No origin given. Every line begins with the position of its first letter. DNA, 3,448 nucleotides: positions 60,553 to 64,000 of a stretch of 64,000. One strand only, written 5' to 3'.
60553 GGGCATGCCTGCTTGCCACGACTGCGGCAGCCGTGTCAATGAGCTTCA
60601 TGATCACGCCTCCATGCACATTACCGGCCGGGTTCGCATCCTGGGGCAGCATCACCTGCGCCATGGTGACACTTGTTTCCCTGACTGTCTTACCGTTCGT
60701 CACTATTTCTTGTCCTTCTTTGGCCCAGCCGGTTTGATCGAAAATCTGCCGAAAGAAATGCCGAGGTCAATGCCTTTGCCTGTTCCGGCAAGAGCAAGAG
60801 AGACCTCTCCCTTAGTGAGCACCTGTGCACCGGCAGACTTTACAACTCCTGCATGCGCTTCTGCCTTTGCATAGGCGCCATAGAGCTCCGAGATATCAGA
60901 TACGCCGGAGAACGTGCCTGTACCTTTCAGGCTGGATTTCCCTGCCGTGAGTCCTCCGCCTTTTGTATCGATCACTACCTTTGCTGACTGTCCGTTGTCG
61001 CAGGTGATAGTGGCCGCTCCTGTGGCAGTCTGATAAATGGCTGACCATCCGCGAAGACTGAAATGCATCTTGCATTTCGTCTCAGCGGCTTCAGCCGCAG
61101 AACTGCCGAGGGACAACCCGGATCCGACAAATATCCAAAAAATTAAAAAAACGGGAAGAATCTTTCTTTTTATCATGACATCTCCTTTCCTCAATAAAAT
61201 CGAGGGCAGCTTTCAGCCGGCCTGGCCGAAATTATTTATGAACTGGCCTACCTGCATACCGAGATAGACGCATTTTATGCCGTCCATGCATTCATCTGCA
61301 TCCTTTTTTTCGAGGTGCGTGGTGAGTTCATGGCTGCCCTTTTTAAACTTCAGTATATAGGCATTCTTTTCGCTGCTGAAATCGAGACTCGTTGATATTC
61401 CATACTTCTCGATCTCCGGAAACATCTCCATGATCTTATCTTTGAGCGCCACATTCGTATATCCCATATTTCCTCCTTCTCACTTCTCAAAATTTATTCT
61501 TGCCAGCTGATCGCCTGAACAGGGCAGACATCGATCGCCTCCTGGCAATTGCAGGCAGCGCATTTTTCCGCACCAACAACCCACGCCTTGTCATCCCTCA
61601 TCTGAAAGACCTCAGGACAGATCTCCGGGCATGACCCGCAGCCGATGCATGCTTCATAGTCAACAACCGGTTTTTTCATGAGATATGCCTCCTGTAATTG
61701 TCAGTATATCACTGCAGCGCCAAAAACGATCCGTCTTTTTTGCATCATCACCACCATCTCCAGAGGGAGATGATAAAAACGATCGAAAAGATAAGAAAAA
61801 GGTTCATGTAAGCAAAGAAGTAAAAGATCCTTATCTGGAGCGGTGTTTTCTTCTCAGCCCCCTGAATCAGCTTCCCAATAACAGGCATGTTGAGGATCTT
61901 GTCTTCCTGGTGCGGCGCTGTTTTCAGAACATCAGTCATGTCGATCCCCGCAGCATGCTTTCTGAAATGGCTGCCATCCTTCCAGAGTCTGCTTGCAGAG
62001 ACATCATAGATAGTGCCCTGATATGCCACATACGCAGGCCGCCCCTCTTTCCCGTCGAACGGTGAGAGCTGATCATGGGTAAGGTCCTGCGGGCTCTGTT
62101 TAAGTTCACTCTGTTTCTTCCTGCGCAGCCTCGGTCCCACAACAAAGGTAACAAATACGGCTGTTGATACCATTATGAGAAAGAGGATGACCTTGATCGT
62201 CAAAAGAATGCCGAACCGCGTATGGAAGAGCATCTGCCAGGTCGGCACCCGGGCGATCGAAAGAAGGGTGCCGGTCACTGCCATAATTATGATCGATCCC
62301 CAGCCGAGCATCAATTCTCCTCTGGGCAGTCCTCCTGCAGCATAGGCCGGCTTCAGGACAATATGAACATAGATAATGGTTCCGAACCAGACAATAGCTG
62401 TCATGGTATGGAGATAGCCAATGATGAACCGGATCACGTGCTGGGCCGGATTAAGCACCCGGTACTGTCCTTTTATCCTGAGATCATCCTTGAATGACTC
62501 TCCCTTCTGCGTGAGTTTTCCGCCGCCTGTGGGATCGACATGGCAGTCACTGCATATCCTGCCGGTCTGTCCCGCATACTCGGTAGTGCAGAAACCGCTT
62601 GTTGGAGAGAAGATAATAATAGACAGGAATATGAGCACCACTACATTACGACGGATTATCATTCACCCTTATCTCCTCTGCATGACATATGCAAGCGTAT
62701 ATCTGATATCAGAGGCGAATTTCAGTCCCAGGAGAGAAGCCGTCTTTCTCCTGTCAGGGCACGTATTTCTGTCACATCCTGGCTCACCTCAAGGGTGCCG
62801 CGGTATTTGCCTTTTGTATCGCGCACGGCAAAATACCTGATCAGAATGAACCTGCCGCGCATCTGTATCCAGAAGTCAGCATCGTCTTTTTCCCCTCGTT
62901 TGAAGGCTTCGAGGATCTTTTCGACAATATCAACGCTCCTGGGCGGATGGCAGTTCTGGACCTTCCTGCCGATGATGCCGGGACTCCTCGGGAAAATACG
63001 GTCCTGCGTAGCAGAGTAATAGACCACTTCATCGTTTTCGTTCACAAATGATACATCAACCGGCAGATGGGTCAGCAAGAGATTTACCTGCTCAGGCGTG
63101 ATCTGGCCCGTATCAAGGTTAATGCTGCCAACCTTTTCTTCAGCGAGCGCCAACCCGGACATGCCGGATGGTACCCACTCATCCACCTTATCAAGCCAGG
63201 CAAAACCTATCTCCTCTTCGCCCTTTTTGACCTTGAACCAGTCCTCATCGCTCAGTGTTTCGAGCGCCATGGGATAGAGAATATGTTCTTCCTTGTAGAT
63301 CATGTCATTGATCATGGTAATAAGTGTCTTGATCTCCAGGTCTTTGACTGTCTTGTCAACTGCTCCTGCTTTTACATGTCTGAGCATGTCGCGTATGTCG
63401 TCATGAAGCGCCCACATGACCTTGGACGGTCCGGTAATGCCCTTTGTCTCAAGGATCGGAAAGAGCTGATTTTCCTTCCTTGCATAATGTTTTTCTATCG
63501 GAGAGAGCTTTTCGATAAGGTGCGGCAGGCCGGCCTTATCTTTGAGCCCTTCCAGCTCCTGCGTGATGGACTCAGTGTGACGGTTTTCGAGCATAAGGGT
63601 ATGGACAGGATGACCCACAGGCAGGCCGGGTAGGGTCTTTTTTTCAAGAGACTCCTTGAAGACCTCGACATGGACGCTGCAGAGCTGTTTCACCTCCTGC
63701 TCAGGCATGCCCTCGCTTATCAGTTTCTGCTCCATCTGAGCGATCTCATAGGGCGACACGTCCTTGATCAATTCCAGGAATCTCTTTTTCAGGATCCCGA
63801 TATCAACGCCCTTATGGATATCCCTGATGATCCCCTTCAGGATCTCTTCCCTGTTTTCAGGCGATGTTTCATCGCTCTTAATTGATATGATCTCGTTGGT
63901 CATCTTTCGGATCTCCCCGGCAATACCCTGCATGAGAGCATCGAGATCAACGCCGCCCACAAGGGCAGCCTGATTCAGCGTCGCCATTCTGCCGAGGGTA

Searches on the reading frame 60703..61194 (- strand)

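Call 76: search_protein_families(library=pfam, max_evalue=0.001, proteins=[window:60703-61194:-])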
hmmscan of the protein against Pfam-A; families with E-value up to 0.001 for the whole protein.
window:60703-61194:- (163 aa): 1 family
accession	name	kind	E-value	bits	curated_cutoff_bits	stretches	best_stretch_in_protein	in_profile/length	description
PF06577.17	EipA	-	0.00079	19.7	30.8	0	59-153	57-151/160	Envelope integrity protein A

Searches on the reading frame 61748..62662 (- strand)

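Call 44: search_protein_families(library=ncbifam, max_evalue=0.001, proteins=[window:61748-62662:-])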
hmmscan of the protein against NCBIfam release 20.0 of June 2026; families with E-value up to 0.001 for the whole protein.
window:61748-62662:- (304 aa): 1 family
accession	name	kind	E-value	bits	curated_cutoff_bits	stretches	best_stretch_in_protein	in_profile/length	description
NF033808.0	copper_CopD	equivalog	6.6e-09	35.8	195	1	74-187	143-265/295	copper homeostasis membrane protein CopD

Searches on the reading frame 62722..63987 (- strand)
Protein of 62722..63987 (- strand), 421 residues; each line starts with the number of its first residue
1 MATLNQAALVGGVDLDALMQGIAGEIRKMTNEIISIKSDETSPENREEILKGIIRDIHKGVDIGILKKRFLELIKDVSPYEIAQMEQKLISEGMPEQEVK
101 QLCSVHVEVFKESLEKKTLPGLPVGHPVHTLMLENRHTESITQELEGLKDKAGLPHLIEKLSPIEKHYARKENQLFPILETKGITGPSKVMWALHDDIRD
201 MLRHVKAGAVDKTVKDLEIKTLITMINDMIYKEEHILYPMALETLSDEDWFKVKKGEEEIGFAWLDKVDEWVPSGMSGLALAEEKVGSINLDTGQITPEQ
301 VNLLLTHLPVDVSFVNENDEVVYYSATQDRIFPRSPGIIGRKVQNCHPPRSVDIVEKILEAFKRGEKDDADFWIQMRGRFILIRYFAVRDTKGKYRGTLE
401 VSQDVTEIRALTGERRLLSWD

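Call 76: search_protein_families(library=pfam, max_evalue=0.001, proteins=[window:62722-63987:-])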
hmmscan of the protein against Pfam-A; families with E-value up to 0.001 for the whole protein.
window:62722-63987:- (421 aa): 5 families
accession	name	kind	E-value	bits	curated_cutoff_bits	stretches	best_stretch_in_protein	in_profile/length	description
PF13596.12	PAS_10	-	1e-28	100.5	22.1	1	302-406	2-106/106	PAS domain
PF04282.18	DUF438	-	3.4e-24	85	25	1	50-115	1-66/67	Family of unknown function (DUF438)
PF01814.28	Hemerythrin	-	5.8e-16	59.6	25.3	1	126-241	1-127/127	Hemerythrin HHE cation binding domain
PF08448.16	PAS_4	-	2e-06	28.4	23.1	1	306-409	2-109/110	PAS fold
PF13426.13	PAS_9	-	0.00016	22.3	27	0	314-407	6-103/103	PAS domain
